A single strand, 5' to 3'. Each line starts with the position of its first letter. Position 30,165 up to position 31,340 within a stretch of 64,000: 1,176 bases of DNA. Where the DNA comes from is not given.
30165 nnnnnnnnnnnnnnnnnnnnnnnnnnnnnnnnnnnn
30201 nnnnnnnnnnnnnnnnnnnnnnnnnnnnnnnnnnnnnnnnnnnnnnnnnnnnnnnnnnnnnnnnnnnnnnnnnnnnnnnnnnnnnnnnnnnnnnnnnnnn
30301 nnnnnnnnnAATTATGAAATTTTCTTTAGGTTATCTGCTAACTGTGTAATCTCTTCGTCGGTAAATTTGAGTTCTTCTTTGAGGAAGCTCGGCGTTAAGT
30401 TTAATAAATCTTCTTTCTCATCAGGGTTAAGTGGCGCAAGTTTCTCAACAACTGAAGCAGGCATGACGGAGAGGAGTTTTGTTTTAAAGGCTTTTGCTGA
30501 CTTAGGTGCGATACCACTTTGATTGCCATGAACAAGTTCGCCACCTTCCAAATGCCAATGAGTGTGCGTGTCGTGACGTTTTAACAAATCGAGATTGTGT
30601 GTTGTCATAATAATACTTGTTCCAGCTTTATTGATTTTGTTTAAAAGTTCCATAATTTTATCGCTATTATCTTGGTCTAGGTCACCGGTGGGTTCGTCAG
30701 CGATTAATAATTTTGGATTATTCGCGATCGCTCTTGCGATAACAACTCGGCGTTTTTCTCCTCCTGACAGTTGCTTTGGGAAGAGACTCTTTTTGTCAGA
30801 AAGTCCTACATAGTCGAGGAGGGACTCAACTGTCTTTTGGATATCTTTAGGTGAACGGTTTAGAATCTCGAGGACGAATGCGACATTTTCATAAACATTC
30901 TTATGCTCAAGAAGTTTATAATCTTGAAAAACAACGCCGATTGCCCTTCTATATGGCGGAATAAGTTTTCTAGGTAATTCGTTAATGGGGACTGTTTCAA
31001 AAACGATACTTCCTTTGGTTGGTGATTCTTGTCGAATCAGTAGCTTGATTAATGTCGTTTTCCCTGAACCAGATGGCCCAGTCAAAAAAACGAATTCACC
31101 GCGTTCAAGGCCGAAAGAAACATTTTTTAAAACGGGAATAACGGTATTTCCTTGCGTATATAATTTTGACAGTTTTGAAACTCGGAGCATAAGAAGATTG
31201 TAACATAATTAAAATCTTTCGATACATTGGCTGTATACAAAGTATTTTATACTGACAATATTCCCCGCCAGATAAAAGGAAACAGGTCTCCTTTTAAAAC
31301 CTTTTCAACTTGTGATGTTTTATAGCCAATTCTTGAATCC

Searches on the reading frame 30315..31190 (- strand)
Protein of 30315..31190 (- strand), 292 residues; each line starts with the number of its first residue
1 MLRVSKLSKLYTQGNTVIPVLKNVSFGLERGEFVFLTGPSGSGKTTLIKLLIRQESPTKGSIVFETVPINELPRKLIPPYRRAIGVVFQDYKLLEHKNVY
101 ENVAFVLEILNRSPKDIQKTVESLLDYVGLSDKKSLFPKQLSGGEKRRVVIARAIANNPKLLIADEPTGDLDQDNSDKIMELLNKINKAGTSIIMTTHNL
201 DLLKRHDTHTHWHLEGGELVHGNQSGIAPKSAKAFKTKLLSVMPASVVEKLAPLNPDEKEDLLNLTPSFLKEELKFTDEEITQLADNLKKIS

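Call 4: search_protein_families(library=pfam, proteins=[window:30315-31190:-], max_evalue=10)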
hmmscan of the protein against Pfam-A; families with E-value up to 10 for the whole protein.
window:30315-31190:- (292 aa): 50 families (the best 25 are shown)
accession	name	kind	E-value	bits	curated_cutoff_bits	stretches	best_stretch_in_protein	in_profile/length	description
PF00005.33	ABC_tran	-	8.6e-37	127.2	25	1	21-168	1-136/137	ABC transporter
PF13304.12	AAA_21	-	1e-08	36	27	2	138-203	235-303/304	AAA domain, putative AbiEii toxin, Type IV TA system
PF02463.25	SMC_N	-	1.2e-06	28.6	40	2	117-208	113-207/220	RecF/RecN/SMC N terminal domain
PF13238.12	AAA_18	-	3.9e-06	27.8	29.4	2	34-54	1-21/128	AAA domain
PF13401.12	AAA_22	-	6.8e-06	26.9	27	1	31-183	5-104/130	AAA domain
PF20720.3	nSTAND3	-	8e-06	26.1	27.2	1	27-57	13-43/155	Novel STAND NTPase 3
PF13191.12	AAA_16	-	1.5e-05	26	32.6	1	30-84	23-73/167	AAA ATPase domain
PF01637.24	ATPase_2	-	0.00067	20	33.2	1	29-64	18-53/225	ATPase domain predominantly from Archaea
PF13555.12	AAA_29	-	0.0014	18.7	27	1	29-48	20-39/61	P-loop containing region of AAA domain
PF00004.35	AAA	-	0.0017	19.3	21.2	1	34-55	1-22/131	ATPase family associated with various cellular activities (AAA)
PF07728.20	AAA_5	-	0.0022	18.4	22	1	34-132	2-99/139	AAA domain (dynein-related subfamily)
PF02492.25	cobW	-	0.0024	17.9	20.7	1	34-58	3-27/180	CobW/HypB/UreG, nucleotide-binding domain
PF00270.35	DEAD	-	0.0031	17.7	26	1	30-187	13-146/167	DEAD/DEAH box helicase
PF01695.23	IstB_IS21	-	0.0036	17.3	24.1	1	20-49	82-110/238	IstB-like ATP binding protein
PF03266.21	NTPase_1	-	0.0041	17.4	23.9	1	34-53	2-21/168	NTPase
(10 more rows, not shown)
